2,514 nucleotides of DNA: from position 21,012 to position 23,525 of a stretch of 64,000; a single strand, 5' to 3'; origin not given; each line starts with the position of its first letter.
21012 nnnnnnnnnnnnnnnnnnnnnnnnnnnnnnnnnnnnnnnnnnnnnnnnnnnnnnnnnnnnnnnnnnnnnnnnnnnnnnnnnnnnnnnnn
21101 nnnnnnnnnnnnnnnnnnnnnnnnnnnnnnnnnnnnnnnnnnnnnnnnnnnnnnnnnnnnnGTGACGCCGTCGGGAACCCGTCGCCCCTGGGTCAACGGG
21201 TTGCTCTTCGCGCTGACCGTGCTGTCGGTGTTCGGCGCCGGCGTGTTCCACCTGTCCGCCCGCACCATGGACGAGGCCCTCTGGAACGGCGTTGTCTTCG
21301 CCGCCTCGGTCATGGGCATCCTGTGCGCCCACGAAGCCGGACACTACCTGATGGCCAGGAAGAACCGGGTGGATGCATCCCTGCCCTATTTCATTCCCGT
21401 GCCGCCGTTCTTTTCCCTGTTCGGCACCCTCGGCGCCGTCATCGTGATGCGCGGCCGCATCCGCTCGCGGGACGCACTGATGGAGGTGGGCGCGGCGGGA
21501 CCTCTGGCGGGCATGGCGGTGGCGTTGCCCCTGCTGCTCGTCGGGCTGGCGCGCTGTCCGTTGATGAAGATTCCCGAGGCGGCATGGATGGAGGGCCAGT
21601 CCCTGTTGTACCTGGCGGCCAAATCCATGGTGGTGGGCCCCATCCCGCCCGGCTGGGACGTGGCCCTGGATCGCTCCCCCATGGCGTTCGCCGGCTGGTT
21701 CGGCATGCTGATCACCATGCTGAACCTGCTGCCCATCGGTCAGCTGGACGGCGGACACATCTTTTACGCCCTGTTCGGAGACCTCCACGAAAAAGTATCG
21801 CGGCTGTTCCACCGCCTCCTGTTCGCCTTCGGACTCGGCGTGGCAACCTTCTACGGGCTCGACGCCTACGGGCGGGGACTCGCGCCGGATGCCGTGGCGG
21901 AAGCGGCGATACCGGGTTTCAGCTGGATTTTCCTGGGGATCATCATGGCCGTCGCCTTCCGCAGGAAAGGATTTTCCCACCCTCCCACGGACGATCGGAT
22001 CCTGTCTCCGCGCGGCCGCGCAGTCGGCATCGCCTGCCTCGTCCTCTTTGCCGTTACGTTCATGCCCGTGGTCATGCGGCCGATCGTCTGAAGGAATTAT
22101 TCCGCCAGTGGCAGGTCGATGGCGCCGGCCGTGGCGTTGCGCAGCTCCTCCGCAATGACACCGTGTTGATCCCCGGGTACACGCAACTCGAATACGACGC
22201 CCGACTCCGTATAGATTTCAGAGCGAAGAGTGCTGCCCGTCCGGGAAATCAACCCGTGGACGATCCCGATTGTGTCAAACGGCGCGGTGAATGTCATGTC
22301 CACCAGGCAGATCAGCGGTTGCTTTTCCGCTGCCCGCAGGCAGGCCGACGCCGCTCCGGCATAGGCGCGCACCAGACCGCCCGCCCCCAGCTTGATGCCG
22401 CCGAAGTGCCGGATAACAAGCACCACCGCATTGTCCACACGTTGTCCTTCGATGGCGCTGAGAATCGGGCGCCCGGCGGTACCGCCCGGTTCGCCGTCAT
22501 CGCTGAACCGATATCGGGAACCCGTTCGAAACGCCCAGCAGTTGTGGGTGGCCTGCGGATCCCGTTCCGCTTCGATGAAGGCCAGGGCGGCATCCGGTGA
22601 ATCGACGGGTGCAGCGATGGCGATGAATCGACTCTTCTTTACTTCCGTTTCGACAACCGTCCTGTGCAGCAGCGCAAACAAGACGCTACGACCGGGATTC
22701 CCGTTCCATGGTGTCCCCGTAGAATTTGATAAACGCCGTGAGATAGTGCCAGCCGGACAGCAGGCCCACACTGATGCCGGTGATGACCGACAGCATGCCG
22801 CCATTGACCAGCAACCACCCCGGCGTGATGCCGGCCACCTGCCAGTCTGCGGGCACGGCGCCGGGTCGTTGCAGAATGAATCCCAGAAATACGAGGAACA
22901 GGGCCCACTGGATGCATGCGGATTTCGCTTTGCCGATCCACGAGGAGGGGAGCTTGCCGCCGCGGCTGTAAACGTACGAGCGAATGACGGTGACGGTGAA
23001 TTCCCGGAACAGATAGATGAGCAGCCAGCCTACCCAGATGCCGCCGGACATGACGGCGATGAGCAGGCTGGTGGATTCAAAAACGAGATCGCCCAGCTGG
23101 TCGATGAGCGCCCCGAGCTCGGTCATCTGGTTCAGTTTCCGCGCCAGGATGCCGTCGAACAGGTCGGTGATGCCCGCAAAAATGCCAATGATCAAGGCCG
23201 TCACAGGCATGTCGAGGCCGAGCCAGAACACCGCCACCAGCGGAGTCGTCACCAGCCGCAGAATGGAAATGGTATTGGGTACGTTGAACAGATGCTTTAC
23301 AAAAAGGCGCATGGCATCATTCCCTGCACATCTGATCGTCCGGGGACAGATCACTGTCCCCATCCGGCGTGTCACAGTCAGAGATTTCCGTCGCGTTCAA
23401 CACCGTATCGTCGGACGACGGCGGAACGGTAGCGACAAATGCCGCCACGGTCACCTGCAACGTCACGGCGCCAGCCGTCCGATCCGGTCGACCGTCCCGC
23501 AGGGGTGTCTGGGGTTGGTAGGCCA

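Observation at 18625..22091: c-di-GMP locus: FHA-GGDEF divergent from an overlapping PilZ - unknown - orphan FliH-like - site-2-protease operon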

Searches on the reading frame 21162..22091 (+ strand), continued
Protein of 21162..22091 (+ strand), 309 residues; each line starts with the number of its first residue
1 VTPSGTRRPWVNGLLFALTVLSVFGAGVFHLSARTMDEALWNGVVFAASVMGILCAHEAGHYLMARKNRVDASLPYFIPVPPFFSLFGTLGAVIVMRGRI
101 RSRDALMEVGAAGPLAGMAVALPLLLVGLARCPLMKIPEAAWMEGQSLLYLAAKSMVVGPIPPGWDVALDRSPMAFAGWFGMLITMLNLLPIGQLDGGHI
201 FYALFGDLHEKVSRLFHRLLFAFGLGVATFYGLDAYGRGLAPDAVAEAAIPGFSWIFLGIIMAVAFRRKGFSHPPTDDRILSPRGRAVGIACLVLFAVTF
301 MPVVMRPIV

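Call 51: find_encoding_contigs(protein=P0063, flank=6000, max_places=1)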
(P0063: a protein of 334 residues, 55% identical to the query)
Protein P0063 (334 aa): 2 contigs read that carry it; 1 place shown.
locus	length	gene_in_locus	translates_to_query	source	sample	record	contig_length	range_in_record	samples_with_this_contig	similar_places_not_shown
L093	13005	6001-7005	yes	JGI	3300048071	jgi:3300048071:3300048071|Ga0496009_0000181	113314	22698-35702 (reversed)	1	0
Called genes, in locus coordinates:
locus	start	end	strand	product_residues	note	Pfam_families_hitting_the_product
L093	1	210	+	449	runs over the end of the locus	-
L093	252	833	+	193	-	PF02517:Rce1-like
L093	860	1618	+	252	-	PF00106:adh_short, PF08659:KR, PF23441:SDR (weak), PF13561:adh_short_C2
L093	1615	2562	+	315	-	PF00698:Acyl_transf_1, PF16073:SAT (weak)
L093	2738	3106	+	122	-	PF21157:DksA_N, PF01258:zf-dskA_traR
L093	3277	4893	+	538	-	PF03227:GILT, PF13462:Thioredoxin_4 (faint), PF01323:DSBA (faint), PF03227:GILT (weak)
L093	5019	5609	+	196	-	-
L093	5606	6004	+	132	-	PF02108:FliH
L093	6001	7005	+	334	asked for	PF02163:Peptidase_M50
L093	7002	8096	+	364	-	PF00483:NTP_transferase, PF12804:NTP_transf_3 (weak), PF22640:ManC_GMP_beta-helix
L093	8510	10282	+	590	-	-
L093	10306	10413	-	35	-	-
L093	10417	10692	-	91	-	-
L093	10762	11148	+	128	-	-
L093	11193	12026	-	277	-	-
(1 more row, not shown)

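Call 78: search_protein_families(library=pfam, proteins=[L008:2383-4311:-, L008:8078-9784:+, L009:8070-9773:+, L092:1767-2915:-], max_evalue=0.01)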
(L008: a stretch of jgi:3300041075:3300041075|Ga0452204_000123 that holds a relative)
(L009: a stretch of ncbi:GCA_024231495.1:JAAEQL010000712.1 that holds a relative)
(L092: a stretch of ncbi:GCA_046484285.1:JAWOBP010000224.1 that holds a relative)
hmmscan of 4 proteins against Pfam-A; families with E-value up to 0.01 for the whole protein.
L008:2383-4311:- (642 aa): 5 families
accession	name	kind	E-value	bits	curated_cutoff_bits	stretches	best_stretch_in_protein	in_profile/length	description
PF13487.12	HD_5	-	2e-35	122.5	27.2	1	495-613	57-170/170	HD domain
PF01590.32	GAF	-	1.5e-13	51.9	22.4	1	134-301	1-133/133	GAF domain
PF13185.12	GAF_2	-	6.1e-10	39.9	28.6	1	133-302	2-136/136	GAF domain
PF01966.28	HD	-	4.3e-09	37.1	22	1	333-394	2-49/116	HD domain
PF13492.12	GAF_3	-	1.9e-05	25.5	27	1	135-303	2-129/129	GAF domain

L008:8078-9784:+ (568 aa): 0 families

L009:8070-9773:+ (567 aa): 1 family
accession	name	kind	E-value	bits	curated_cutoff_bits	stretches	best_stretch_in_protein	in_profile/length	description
PF09972.14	DUF2207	-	0.00031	21.4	24.4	1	37-174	1-132/172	Predicted membrane protein (DUF2207) N-terminal domain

L092:1767-2915:- (382 aa): 0 families

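Call 87: search_protein_families(library=padloc, proteins=[window:21162-22091:+], max_evalue=0.01)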
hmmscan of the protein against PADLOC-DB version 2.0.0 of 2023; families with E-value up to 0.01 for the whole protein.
window:21162-22091:+ (309 aa): 0 families

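Call 90: search_protein_families(library=pfam, proteins=[L010:6376-7008:+, L020:5156-5929:+, L068:5067-5960:+, L026:1523-2059:+, L086:5070-5945:+], max_evalue=0.1)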
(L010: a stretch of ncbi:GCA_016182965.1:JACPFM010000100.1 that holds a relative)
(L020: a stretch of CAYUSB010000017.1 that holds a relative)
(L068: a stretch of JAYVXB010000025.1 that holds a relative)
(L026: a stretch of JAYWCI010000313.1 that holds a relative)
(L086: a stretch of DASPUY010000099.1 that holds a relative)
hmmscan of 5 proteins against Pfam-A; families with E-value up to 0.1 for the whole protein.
L010:6376-7008:+ (210 aa): 0 families

L020:5156-5929:+ (257 aa): 1 family
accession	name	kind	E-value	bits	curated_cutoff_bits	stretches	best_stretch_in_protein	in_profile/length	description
PF02108.21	FliH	-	3.4e-15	56.6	24.1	1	136-245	18-127/128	Flagellar assembly protein FliH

L068:5067-5960:+ (297 aa): 2 families
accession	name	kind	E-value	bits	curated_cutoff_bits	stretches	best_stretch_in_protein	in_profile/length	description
PF02108.21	FliH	-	1.3e-15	57.9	24.1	1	165-288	5-128/128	Flagellar assembly protein FliH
PF06188.17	HrpE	-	0.021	15.2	23.5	1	112-278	18-180/191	HrpE/YscL/FliH and V-type ATPase subunit E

L026:1523-2059:+ (178 aa): 0 families

L086:5070-5945:+ (291 aa): 2 families
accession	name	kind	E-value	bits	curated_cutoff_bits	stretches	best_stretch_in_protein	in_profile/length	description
PF02108.21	FliH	-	3.7e-12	46.7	24.1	1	176-282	22-128/128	Flagellar assembly protein FliH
PF06188.17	HrpE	-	0.0002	21.7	23.5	1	102-271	14-179/191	HrpE/YscL/FliH and V-type ATPase subunit E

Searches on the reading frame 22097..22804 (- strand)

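Call 3: search_protein_families(library=pfam, proteins=[window:22097-22804:-], max_evalue=1)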
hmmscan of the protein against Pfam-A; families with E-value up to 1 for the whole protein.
window:22097-22804:- (235 aa): 4 families
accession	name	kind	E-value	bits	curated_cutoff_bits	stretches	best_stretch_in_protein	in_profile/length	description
PF01205.25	UPF0029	-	5e-34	117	27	1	56-156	1-107/107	Uncharacterized protein family UPF0029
PF09186.17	DUF1949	-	0.00053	20.3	23.7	1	173-227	2-55/56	Domain of unknown function (DUF1949)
PF12565.13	DUF3747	-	0.0083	15.9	25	1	49-91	23-62/175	Protein of unknown function (DUF3747)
PF00679.30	EFG_C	-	0.15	12.6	27.9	1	168-227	7-67/89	Elongation factor G C-terminus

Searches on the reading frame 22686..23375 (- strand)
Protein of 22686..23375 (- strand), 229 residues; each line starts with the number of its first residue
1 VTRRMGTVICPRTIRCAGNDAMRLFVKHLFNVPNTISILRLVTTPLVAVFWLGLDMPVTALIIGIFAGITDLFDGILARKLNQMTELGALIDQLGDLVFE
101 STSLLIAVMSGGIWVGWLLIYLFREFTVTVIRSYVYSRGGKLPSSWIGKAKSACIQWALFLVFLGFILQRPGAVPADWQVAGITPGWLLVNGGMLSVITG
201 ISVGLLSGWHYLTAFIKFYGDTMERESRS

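Call 3: search_protein_families(library=pfam, proteins=[window:22686-23375:-], max_evalue=1)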
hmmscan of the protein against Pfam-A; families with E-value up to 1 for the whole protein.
window:22686-23375:- (229 aa): 1 family
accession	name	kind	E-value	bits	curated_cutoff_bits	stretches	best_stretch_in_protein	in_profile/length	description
PF01066.26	CDP-OH_P_transf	-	7.6e-28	98.3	22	1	30-166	1-137/152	CDP-alcohol phosphatidyltransferase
